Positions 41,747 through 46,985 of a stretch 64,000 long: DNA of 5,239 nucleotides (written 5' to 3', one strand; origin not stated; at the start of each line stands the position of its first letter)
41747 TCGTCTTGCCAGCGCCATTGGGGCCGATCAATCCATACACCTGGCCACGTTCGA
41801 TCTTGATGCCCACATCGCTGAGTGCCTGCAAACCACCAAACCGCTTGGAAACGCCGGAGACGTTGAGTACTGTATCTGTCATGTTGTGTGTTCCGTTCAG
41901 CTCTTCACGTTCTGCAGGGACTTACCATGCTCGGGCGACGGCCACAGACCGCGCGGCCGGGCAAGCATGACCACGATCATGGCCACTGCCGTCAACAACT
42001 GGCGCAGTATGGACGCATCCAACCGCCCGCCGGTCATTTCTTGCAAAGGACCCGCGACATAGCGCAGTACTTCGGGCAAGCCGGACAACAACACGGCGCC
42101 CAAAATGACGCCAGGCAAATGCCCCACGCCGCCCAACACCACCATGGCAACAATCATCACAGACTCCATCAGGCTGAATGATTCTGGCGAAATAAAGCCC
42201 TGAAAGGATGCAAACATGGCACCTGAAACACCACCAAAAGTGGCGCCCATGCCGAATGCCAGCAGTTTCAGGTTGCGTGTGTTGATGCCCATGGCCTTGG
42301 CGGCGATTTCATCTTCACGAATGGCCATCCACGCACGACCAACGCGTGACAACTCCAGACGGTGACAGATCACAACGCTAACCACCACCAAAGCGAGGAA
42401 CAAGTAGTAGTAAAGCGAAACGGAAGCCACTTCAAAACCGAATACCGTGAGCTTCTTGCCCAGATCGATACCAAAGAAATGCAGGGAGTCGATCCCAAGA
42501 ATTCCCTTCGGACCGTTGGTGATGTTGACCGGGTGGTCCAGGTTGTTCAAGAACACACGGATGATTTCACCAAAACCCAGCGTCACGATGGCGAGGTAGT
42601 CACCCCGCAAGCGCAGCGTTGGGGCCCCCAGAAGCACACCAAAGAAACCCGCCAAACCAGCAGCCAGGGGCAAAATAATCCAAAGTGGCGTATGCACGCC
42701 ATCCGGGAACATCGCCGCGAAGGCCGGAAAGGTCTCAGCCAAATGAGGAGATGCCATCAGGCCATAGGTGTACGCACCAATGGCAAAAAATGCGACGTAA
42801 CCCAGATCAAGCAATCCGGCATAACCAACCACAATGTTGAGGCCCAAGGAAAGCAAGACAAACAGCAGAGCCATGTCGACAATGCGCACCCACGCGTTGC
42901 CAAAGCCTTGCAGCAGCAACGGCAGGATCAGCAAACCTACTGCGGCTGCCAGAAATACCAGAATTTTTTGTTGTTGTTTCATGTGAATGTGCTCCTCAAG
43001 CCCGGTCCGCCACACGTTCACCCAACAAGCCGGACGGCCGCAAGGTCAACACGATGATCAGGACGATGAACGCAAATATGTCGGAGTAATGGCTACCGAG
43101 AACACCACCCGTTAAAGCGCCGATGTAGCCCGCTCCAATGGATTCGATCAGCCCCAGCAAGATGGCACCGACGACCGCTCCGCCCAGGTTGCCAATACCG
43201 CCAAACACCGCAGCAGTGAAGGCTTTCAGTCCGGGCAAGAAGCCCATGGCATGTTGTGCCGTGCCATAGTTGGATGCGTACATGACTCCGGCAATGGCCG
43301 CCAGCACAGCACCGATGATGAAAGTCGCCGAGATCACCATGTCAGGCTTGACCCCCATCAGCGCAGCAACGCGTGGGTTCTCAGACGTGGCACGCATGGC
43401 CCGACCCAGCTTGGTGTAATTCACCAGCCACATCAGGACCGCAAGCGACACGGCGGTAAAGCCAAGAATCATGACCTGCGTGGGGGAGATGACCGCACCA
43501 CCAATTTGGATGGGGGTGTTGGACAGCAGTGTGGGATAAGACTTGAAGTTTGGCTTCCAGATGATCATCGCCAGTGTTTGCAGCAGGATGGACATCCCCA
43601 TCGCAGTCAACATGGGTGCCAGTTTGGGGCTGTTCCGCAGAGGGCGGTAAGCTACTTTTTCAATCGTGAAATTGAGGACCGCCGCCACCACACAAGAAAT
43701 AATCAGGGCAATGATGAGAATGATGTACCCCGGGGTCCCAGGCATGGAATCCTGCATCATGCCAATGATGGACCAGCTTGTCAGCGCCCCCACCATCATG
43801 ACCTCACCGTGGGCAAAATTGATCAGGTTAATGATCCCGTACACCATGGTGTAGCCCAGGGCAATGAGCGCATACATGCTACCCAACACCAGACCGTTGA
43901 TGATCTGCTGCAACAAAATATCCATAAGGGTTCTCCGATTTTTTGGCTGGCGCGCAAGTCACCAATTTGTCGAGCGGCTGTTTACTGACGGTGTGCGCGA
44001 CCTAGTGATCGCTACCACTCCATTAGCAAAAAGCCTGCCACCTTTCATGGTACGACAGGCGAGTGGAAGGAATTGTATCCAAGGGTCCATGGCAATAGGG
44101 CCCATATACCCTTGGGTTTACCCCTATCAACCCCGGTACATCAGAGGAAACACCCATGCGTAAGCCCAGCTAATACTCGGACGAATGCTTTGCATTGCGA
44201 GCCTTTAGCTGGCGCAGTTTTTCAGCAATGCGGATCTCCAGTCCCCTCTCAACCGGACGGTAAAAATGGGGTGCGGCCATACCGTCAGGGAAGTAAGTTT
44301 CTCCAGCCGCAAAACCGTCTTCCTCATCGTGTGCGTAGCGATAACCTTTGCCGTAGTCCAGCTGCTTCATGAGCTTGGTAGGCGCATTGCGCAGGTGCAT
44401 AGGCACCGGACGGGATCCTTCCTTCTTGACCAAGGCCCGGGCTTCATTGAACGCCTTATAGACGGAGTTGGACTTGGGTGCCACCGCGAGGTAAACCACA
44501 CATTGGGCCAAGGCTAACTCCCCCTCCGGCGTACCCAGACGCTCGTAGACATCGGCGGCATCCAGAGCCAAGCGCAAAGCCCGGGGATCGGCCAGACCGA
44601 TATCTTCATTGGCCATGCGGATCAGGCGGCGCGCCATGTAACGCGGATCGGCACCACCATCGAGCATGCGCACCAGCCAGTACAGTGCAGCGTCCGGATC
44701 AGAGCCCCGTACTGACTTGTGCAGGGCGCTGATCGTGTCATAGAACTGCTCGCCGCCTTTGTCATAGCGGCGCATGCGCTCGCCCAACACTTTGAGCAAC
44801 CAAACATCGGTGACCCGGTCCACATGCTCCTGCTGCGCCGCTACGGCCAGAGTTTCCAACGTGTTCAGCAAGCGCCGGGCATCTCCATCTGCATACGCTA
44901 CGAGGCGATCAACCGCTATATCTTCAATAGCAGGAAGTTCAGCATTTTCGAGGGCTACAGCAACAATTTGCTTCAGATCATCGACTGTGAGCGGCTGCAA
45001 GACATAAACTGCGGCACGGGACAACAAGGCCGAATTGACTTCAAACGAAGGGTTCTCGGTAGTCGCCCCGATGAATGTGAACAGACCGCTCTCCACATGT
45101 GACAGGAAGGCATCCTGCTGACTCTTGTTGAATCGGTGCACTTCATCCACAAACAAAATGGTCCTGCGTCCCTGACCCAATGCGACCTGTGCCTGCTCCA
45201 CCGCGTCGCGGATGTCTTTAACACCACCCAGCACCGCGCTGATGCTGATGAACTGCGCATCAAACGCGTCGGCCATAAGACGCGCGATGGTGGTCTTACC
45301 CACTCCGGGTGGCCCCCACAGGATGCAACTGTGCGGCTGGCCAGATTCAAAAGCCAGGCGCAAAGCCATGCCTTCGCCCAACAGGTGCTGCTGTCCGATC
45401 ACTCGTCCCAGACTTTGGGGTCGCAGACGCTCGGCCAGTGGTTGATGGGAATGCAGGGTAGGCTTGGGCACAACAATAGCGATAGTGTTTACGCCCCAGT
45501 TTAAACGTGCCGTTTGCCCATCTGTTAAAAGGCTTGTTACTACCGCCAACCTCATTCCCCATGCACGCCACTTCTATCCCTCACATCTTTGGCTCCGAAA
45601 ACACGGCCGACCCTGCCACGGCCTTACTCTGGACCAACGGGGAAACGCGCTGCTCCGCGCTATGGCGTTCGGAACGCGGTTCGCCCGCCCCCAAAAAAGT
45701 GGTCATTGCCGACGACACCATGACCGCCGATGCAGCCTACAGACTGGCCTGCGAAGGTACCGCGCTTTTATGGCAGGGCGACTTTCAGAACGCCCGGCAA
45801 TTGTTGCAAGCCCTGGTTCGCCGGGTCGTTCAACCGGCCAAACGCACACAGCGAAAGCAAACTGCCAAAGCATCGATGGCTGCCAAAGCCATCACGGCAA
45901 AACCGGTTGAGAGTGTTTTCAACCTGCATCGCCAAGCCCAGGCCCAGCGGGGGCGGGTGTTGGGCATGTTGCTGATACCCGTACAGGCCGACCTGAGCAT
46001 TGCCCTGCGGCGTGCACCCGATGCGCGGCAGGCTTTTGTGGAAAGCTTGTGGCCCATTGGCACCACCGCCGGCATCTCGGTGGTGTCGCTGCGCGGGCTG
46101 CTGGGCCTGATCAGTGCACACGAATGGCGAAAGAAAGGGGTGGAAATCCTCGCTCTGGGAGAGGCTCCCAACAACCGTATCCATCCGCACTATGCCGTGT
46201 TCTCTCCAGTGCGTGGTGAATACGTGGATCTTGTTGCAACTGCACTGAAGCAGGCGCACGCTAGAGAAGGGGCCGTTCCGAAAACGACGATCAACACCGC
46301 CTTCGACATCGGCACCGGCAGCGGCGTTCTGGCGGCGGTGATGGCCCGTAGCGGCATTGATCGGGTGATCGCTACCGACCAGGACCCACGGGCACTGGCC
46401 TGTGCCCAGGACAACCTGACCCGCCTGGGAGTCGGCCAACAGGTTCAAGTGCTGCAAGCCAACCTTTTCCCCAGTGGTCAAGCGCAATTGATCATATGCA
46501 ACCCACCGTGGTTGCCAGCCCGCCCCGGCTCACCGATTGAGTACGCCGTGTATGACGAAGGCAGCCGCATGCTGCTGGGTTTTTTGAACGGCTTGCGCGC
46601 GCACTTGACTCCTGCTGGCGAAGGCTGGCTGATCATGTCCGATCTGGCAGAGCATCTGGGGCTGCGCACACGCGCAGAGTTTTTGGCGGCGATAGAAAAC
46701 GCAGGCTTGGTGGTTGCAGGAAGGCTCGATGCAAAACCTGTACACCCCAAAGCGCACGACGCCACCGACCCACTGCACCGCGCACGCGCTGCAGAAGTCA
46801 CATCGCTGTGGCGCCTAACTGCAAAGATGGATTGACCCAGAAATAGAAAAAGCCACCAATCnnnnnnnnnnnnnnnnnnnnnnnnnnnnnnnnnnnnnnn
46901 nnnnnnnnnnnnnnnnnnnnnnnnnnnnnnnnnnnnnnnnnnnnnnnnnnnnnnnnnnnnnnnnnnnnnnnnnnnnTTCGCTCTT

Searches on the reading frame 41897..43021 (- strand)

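Call 47: search_protein_families(library=pfam, proteins=[window:41897-43021:-], max_evalue=0.00001)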
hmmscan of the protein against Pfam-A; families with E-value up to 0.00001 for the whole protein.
window:41897-43021:- (374 aa): 1 family
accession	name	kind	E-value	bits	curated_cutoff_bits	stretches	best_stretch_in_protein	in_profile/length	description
PF02653.21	BPD_transp_2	-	7.7e-45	153.6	26.8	1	47-351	5-268/269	Branched-chain amino acid transport system / permease component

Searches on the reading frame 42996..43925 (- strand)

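Call 47: search_protein_families(library=pfam, proteins=[window:42996-43925:-], max_evalue=0.00001)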
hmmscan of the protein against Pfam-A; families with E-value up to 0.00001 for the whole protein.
window:42996-43925:- (309 aa): 1 family
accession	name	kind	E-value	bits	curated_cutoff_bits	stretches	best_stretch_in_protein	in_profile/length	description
PF02653.21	BPD_transp_2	-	6.2e-46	157.1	26.8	1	8-293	2-269/269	Branched-chain amino acid transport system / permease component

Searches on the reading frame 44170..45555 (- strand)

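Call 47: search_protein_families(library=pfam, proteins=[window:44170-45555:-], max_evalue=0.00001)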
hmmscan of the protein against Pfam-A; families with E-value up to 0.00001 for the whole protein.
window:44170-45555:- (461 aa): 8 families
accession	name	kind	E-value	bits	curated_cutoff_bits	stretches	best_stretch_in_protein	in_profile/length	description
PF12002.13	MgsA_C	-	8.1e-69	231.2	27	1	284-450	1-166/167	MgsA AAA+ ATPase C terminal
PF16193.11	AAA_assoc_2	-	4.1e-23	81.9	34.3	1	209-283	6-81/81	AAA C-terminal domain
PF00004.35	AAA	-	3.3e-15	57.1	21.2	1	78-186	2-128/131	ATPase family associated with various cellular activities (AAA)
PF05496.18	RuvB_N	-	5.3e-12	46.2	27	1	44-155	1-109/159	Holliday junction DNA helicase RuvB P-loop domain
PF13191.12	AAA_16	-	2.4e-08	35.1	32.6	0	68-102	15-55/167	AAA ATPase domain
PF13401.12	AAA_22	-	4.2e-06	27.5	27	0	76-118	7-53/130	AAA domain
PF07728.20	AAA_5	-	4.4e-06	27.2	22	0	77-155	2-91/139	AAA domain (dynein-related subfamily)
PF13173.12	AAA_14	-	6.5e-06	26.6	27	0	77-192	5-126/129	AAA domain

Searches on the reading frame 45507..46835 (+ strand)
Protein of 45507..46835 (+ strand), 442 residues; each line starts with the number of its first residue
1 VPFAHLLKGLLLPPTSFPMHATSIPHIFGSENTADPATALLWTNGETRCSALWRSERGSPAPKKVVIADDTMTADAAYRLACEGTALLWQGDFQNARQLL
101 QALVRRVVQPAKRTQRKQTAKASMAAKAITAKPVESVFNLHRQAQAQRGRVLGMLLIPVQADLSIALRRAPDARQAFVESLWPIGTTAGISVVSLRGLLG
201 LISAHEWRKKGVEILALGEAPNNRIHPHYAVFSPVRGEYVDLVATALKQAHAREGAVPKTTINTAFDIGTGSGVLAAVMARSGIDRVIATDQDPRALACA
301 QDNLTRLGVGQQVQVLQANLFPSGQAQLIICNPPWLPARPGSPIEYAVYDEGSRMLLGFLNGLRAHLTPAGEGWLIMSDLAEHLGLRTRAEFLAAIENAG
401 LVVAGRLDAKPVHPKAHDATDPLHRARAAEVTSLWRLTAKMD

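Call 47: search_protein_families(library=pfam, proteins=[window:45507-46835:+], max_evalue=0.00001)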
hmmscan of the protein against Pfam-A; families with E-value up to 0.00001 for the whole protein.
window:45507-46835:+ (442 aa): 4 families
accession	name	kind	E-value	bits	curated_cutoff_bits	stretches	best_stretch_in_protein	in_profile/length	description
PF05175.20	MTS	-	7.2e-12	45.7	23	1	259-335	29-108/170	Methyltransferase small domain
PF06325.19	PrmA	-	2.4e-11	44.1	22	1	263-332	163-233/296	Ribosomal protein L11 methyltransferase (PrmA)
PF01170.24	UPF0020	-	2.5e-06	27.8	22.3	1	286-336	78-132/197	RMKL-like, methyltransferase domain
PF13649.12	Methyltransf_25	-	3.4e-06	28.1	27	0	267-331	3-70/97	Methyltransferase domain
